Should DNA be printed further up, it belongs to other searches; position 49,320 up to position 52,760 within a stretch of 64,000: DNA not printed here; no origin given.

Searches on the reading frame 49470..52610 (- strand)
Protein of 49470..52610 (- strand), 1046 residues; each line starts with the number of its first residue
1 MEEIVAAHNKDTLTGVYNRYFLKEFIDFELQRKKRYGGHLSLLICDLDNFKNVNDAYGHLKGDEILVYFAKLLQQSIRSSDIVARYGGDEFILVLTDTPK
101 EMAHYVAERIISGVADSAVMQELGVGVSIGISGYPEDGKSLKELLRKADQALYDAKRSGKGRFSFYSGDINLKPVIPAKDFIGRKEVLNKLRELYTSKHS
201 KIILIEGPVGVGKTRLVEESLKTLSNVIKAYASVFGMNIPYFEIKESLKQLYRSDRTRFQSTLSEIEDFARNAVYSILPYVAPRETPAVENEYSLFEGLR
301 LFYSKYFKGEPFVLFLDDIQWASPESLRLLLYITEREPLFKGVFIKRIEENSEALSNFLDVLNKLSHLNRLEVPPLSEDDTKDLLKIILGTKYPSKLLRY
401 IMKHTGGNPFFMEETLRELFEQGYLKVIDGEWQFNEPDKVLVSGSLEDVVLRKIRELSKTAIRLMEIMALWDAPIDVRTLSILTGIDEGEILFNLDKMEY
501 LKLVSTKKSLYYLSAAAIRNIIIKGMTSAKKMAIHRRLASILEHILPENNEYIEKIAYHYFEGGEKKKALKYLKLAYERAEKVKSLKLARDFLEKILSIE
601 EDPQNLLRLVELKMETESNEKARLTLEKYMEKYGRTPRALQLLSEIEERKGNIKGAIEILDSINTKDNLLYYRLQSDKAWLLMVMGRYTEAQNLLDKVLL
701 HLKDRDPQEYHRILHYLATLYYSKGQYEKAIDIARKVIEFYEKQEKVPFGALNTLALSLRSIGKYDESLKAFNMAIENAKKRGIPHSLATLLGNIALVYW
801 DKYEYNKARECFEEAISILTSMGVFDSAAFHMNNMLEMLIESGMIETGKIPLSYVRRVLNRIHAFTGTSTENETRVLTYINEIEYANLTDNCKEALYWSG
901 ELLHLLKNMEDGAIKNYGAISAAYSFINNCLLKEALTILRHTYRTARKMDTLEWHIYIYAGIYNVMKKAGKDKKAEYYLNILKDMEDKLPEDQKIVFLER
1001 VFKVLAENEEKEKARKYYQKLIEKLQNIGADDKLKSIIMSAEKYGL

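Call 59: search_protein_families(library=pfam, proteins=[window:49470-52610:-], max_evalue=0.0001)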
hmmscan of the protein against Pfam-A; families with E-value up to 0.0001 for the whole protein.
window:49470-52610:- (1046 aa): 17 families
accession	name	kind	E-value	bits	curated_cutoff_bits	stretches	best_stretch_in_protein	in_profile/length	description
PF00990.26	GGDEF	-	3.2e-47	160.7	23.8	1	10-161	3-160/161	Diguanylate cyclase, GGDEF domain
PF13424.12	TPR_12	-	2e-20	73.2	30.1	2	751-820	5-76/77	Tetratricopeptide repeat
PF13191.12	AAA_16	-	3.7e-15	57.3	32.6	1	181-338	2-160/167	AAA ATPase domain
PF07719.23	TPR_2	-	5.7e-15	54.6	27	0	712-741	2-31/34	Tetratricopeptide repeat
PF13374.12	TPR_10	-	6.3e-12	45.5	27.5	0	789-818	2-31/42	Tetratricopeptide repeat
PF13432.12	TPR_16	-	1.5e-11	45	32.7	0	677-741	2-61/65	Tetratricopeptide repeat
PF13428.12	TPR_14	-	3.1e-11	43.2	23.5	0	712-743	2-33/44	Tetratricopeptide repeat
PF14559.12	TPR_19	-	4.9e-11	43.2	25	0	651-712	5-63/68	Tetratricopeptide repeat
PF00515.34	TPR_1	-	2.3e-09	37.1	27.8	0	713-742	3-32/34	Tetratricopeptide repeat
PF25058.1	ARM_TT21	-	3.9e-08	33.8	27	0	564-668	21-125/155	Tetratricopeptide repeat protein 21 ARM repeat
PF12895.13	ANAPC3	-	1.6e-07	32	27.2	1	686-773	3-80/82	Anaphase-promoting complex, cyclosome, subunit 3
PF13181.12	TPR_8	-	2.6e-07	30.7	25.7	0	790-818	2-30/34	Tetratricopeptide repeat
PF13401.12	AAA_22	-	1.1e-06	29.4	27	1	199-335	4-109/130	AAA domain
PF13174.12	TPR_6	-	1.1e-05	26.2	26.3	0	715-741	4-30/33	Tetratricopeptide repeat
PF01637.24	ATPase_2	-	1.3e-05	25.6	33.2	1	181-245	1-68/225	ATPase domain predominantly from Archaea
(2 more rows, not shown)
